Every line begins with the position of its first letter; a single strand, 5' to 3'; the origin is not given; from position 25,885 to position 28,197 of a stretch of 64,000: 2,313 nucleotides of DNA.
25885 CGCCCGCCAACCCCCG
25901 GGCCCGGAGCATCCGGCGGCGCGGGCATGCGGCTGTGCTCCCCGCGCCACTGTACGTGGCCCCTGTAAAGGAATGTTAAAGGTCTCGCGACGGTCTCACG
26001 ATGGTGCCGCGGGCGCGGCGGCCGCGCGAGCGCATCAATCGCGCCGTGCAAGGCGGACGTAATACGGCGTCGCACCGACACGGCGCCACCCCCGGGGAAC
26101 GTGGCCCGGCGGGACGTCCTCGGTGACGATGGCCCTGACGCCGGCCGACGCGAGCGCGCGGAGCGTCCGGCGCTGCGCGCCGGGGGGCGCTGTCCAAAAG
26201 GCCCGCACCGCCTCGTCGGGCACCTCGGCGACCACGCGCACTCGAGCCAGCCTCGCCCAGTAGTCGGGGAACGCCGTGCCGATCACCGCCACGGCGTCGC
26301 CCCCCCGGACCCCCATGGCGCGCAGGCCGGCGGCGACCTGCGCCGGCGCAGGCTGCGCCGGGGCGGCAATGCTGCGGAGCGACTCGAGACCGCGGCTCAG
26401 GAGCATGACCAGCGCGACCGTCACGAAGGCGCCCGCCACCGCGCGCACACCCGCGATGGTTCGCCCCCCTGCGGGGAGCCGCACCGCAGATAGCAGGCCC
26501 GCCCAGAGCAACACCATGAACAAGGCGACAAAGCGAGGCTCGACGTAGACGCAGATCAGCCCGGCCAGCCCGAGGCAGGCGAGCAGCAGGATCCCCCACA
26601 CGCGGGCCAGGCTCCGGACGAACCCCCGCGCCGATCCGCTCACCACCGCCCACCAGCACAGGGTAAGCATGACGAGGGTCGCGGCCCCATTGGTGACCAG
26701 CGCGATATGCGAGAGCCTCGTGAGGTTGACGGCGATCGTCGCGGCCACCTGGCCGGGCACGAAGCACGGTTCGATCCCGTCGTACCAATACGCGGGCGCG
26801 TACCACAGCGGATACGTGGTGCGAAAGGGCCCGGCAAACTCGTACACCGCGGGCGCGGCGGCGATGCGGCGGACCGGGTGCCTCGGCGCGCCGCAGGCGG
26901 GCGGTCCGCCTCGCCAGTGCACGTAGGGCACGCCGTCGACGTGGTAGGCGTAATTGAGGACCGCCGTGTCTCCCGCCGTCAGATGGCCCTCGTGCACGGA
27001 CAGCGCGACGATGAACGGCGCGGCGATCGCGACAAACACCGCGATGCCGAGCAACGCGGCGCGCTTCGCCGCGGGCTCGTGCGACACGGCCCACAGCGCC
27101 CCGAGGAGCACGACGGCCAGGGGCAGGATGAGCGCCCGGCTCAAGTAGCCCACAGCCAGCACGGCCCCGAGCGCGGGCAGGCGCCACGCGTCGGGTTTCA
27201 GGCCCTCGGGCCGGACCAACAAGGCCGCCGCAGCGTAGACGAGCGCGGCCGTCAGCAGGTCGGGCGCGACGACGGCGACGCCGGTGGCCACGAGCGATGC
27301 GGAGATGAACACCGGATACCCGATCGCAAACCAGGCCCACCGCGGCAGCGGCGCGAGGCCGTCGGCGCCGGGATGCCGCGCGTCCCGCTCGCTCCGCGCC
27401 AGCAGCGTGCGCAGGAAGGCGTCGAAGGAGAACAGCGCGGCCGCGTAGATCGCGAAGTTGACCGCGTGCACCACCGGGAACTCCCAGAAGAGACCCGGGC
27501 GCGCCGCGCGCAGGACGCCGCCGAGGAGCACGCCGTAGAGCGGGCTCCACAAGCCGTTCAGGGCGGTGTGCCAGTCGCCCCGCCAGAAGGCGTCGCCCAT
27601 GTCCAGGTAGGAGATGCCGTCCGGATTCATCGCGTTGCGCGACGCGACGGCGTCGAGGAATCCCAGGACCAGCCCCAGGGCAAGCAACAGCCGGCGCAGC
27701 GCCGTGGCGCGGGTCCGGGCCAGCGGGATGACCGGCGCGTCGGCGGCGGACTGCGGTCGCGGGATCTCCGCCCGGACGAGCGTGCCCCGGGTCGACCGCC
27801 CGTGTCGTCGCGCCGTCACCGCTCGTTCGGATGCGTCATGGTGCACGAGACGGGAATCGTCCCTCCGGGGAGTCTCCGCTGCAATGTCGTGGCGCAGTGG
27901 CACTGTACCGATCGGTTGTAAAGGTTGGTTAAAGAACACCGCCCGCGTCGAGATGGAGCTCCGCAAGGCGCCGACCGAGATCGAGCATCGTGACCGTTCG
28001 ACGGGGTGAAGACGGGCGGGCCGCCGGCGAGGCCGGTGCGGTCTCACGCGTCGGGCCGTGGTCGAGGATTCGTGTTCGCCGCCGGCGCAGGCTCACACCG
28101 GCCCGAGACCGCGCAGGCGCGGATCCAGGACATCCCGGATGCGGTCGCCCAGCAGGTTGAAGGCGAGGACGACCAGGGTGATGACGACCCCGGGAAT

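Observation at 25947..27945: Conserved 34-bp composite motif repeated upstream of two envelope-related transcription units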

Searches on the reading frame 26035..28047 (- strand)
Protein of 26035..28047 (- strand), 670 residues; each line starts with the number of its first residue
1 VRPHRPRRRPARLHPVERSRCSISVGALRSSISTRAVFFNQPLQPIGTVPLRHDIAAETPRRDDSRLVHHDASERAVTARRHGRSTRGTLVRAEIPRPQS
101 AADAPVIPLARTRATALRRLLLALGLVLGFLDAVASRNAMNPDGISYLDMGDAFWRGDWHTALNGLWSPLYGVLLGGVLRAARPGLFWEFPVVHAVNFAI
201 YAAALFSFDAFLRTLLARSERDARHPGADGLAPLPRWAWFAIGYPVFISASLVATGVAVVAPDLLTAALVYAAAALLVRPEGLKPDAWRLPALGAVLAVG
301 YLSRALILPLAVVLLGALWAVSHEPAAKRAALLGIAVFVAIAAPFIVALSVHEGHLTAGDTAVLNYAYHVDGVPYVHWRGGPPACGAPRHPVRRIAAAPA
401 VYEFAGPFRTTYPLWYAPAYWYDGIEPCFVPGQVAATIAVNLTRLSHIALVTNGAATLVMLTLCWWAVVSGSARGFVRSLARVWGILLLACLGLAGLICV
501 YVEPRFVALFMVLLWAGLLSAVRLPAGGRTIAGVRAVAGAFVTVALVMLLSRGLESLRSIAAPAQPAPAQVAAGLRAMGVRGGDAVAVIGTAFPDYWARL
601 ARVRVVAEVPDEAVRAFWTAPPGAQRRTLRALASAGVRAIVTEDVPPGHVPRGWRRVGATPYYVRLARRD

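Call 10: search_protein_families(library=pfam, proteins=[window:26035-28047:-], max_evalue=0.001)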
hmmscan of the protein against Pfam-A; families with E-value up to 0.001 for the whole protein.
window:26035-28047:- (670 aa): 0 families

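Call 11: find_homologous_proteins(query=window:26035-27819:-, max_evalue=0.00001)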
Query window:26035-27819:- (594 aa): 107 proteins with E <= 0.00001 among 8000 candidates.
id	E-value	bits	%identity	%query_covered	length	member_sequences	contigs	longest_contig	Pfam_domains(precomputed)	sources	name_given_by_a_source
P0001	0.0e+0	1289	100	100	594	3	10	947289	-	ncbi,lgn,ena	-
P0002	0.0e+0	1122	86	100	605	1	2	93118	-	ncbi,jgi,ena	-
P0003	4.5e-210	717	61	95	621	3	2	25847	-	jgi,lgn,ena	-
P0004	4.4e-195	668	58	93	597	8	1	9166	-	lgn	-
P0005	7.0e-151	522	51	93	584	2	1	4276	-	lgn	-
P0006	2.0e-116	408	42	92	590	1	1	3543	-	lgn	-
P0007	2.5e-114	401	43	89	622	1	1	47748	-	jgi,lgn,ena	jgi:hypothetical protein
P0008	2.2e-107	378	40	92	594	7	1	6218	-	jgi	-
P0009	8.7e-106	373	43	88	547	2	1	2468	-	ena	-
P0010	3.4e-103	365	38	93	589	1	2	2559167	-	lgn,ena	-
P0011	1.6e-102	362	37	93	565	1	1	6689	-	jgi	jgi:hypothetical protein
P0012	4.7e-102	361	39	93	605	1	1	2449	-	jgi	jgi:hypothetical protein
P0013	4.7e-102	361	38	92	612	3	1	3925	-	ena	-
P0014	3.8e-101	358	39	89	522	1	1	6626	-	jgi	jgi:hypothetical protein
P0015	1.5e-100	356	39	93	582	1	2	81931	-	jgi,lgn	jgi:hypothetical protein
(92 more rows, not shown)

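Call 12: find_encoding_contigs(protein=P0001, flank=4000, max_places=10)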
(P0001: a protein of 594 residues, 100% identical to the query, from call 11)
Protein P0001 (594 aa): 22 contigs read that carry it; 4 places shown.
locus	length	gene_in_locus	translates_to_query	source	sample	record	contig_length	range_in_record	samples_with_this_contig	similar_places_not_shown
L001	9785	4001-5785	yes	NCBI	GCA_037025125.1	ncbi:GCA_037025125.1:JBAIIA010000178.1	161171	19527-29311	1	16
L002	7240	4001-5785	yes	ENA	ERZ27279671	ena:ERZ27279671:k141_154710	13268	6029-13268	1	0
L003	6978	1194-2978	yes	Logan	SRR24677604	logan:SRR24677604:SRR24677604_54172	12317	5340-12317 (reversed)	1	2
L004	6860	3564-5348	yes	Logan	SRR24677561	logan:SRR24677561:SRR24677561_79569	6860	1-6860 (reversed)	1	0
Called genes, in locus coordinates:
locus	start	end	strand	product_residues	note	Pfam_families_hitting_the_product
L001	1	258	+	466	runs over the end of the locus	PF00083:Sugar_tr, PF07690:MFS_1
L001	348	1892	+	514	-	PF00496:SBP_bac_5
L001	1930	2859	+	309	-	PF19300:BPD_transp_1_N, PF00528:BPD_transp_1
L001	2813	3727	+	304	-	PF00528:BPD_transp_1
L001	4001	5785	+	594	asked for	-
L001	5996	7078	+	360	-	PF03773:ArsP_1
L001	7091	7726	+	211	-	PF04173:DoxD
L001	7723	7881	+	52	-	-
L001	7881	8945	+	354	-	PF04055:Radical_SAM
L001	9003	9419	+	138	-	PF07883:Cupin_2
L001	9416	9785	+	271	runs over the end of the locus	PF09837:DUF2064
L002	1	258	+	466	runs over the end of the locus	PF00083:Sugar_tr, PF07690:MFS_1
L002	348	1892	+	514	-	PF00496:SBP_bac_5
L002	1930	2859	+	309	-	PF19300:BPD_transp_1_N, PF00528:BPD_transp_1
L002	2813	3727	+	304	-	PF00528:BPD_transp_1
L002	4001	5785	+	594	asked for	-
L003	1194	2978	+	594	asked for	-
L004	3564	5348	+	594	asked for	-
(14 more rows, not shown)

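Call 13: find_encoding_contigs(protein=P0002, flank=10000, max_places=4)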
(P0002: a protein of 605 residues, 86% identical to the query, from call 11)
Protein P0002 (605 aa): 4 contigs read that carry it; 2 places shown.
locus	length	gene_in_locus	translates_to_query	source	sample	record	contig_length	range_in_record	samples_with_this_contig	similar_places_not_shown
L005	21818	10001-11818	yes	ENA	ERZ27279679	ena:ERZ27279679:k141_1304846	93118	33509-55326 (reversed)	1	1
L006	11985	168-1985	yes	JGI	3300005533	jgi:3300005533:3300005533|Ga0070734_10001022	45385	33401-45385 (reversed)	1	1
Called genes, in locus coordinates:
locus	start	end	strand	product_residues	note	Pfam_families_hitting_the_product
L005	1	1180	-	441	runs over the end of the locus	PF04932:Wzy_C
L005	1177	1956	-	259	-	PF13238:AAA_18 (faint), PF13671:AAA_33 (weak)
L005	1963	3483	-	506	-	PF01943:Polysacc_synt, PF13440:Polysacc_synt_3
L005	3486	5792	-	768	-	PF13807:GNVR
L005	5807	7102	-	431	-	PF02563:Poly_export, PF10531:SLBB, PF22461:SLBB_2, PF10531:SLBB (weak), PF22461:SLBB_2, PF10531:SLBB, PF22461:SLBB_2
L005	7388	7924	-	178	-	-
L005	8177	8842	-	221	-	-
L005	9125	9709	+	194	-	PF05103:DivIVA (faint)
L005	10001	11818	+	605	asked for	-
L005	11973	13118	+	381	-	PF03773:ArsP_1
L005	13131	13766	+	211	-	PF04173:DoxD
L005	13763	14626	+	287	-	PF13489:Methyltransf_23, PF01209:Ubie_methyltran, PF13847:Methyltransf_31, PF08241:Methyltransf_11, PF08242:Methyltransf_12, PF13649:Methyltransf_25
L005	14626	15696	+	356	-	PF04055:Radical_SAM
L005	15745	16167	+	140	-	PF07883:Cupin_2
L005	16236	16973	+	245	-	PF09837:DUF2064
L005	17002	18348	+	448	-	PF26314:MptA_B_family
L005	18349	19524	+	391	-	PF00106:adh_short (faint), PF01073:3Beta_HSD, PF01370:Epimerase, PF02719:Polysacc_synt_2 (weak), PF07993:NAD_binding_4, PF16363:GDP_Man_Dehyd, PF01370:Epimerase, PF16363:GDP_Man_Dehyd, +1 more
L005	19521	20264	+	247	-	PF00535:Glycos_transf_2, PF13641:Glyco_tranf_2_3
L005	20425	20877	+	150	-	PF01740:STAS, PF13466:STAS_2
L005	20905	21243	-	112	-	PF01638:HxlR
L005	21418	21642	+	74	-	-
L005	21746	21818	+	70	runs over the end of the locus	-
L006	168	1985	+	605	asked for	-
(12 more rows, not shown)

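Call 17: find_encoding_contigs(protein=P0003, flank=6000, max_places=3)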
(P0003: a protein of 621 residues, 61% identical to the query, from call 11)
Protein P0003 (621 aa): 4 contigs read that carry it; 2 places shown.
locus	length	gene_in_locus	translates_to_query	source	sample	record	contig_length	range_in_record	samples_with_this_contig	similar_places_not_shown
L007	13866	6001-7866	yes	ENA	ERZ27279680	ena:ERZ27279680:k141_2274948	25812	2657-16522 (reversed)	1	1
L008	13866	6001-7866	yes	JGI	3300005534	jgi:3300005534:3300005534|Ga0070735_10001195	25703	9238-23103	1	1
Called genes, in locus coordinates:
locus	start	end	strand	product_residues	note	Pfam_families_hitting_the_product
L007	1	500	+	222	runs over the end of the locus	PF02661:Fic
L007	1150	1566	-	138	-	PF07883:Cupin_2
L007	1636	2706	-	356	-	PF04055:Radical_SAM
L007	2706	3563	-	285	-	PF05175:MTS (weak), PF13489:Methyltransf_23, PF01209:Ubie_methyltran (weak), PF08241:Methyltransf_11, PF08242:Methyltransf_12, PF13649:Methyltransf_25, PF13847:Methyltransf_31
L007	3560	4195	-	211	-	PF04173:DoxD, PF07681:DoxX (weak)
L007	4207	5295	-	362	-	PF03773:ArsP_1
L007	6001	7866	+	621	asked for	-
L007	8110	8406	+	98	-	-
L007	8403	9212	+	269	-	PF09837:DUF2064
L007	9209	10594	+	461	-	PF26314:MptA_B_family, PF09594:GT87 (weak)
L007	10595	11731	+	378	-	PF00106:adh_short (weak), PF01073:3Beta_HSD, PF01370:Epimerase, PF05368:NmrA, PF16363:GDP_Man_Dehyd, PF07993:NAD_binding_4, PF01370:Epimerase, PF16363:GDP_Man_Dehyd, +2 more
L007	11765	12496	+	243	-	PF00535:Glycos_transf_2, PF13641:Glyco_tranf_2_3 (weak)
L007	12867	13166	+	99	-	-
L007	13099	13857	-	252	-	PF01022:HTH_5, PF12802:MarR_2 (weak), PF12840:HTH_20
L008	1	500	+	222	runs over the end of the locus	PF02661:Fic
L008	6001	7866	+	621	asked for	-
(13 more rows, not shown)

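Call 18: find_encoding_contigs(protein=P0004, flank=6000, max_places=3)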
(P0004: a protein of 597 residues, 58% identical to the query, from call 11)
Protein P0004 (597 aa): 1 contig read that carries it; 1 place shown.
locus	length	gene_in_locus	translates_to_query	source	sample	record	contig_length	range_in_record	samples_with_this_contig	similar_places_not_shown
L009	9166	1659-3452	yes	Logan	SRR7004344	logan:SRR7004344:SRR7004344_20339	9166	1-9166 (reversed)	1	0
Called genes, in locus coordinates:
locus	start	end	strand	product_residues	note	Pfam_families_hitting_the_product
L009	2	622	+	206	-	?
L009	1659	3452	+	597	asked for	-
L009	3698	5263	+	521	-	PF00174:Oxidored_molyb, PF03404:Mo-co_dimer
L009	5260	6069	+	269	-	PF09837:DUF2064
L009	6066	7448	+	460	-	PF26314:MptA_B_family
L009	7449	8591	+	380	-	PF00106:adh_short (weak), PF01073:3Beta_HSD, PF01370:Epimerase, PF02719:Polysacc_synt_2 (weak), PF16363:GDP_Man_Dehyd, PF07993:NAD_binding_4, PF01370:Epimerase, PF16363:GDP_Man_Dehyd, +1 more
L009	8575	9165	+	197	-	?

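Call 19: find_encoding_contigs(protein=P0007, flank=6000, max_places=3)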
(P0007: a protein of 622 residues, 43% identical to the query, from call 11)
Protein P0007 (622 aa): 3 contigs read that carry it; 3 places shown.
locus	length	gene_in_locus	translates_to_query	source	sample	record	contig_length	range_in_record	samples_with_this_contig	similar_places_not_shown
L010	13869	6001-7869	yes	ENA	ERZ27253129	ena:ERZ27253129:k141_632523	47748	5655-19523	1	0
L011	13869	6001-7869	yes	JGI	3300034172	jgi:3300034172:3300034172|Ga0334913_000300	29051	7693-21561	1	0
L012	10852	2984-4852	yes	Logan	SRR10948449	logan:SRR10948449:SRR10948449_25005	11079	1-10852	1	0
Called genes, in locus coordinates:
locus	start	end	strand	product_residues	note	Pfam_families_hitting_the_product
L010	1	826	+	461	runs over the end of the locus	PF01943:Polysacc_synt, PF13440:Polysacc_synt_3 (weak)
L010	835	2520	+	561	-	PF13439:Glyco_transf_4, PF13579:Glyco_trans_4_4, PF00534:Glycos_transf_1, PF13692:Glyco_trans_1_4, PF13524:Glyco_trans_1_2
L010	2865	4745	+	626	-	PF21211:FkbH_N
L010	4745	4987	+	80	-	PF00550:PP-binding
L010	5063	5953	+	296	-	PF02522:Antibiotic_NAT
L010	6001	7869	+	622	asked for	-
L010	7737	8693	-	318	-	PF13439:Glyco_transf_4 (faint), PF00534:Glycos_transf_1, PF13692:Glyco_trans_1_4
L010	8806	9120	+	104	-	-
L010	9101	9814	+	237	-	PF00106:adh_short, PF01370:Epimerase, PF08659:KR (weak), PF13561:adh_short_C2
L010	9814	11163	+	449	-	PF00501:AMP-binding, PF13193:AMP-binding_C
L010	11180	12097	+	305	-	PF02522:Antibiotic_NAT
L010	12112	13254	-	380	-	-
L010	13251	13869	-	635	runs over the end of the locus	PF13231:PMT_2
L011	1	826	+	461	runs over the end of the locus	PF01943:Polysacc_synt, PF13440:Polysacc_synt_3 (weak)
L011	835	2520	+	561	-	PF13439:Glyco_transf_4, PF13579:Glyco_trans_4_4, PF00534:Glycos_transf_1, PF13692:Glyco_trans_1_4, PF13524:Glyco_trans_1_2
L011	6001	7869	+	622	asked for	-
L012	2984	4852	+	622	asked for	-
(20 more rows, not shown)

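Call 39: search_protein_families(library=pfam, proteins=[L005:8177-8842:-, L005:7388-7924:-, L005:9125-9709:+, L007:8110-8406:+], max_evalue=0.01)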
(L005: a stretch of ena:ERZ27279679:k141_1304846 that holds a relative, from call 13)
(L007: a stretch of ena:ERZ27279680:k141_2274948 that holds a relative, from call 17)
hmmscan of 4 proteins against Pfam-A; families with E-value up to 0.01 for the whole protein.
L005:8177-8842:- (221 aa): 10 families
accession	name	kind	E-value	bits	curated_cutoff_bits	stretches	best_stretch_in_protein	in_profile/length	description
PF00072.30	Response_reg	-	1e-19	71.2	30.2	1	13-124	1-110/111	Response regulator receiver domain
PF00196.25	GerE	-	1e-15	57.5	23.5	1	160-214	3-57/57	Bacterial regulatory proteins, luxR family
PF04545.22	Sigma70_r4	-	2.6e-05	24.1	24.1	1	159-201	4-47/50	Sigma-70, region 4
PF08281.18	Sigma70_r4_2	-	6e-05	23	25.7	1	160-196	11-48/54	Sigma-70, region 4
PF13412.12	HTH_24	-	7.7e-05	22.6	21.9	1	174-196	17-39/48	Winged helix-turn-helix DNA-binding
PF13384.12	HTH_23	-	0.001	19.2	24.6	1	166-195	9-38/50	Homeodomain-like domain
PF13556.12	HTH_30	-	0.0045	17.2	27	1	178-204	16-42/59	PucR C-terminal helix-turn-helix domain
PF13404.12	HTH_AsnC-type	-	0.006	16.8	27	0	175-196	18-39/42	AsnC-type helix-turn-helix domain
PF24657.1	DUF7646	-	0.0064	16.9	27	0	170-206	26-62/85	Domain of unknown function (DUF7646)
PF13518.12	HTH_28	-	0.0065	17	25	0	166-195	4-33/52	Helix-turn-helix domain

L005:7388-7924:- (178 aa): 0 families

L005:9125-9709:+ (194 aa): 2 families
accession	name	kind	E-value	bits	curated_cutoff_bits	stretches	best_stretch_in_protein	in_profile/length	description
PF05103.18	DivIVA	-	1.1e-07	32.3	28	1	8-63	6-61/131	DivIVA protein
PF14197.11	Cep57_CLD_2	-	0.0081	16.7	27.1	0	41-83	24-66/67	Centrosome localisation domain of PPC89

L007:8110-8406:+ (98 aa): 0 families

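Call 60: find_encoding_contigs(protein=P0005, flank=4000, max_places=2)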
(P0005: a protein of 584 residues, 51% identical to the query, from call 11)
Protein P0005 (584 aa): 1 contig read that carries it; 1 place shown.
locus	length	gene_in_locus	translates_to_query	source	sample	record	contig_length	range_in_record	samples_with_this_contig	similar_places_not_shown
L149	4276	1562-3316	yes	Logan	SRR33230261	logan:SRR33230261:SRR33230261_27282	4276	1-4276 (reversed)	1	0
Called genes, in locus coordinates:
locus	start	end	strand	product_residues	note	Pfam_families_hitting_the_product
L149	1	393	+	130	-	?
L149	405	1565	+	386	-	-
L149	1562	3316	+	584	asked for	-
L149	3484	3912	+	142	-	-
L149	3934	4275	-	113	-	?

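Call 63: search_protein_families(library=ncbifam, proteins=[window:26035-27819:-], max_evalue=0.00001)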
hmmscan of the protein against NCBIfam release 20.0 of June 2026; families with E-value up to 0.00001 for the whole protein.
window:26035-27819:- (594 aa): 0 families
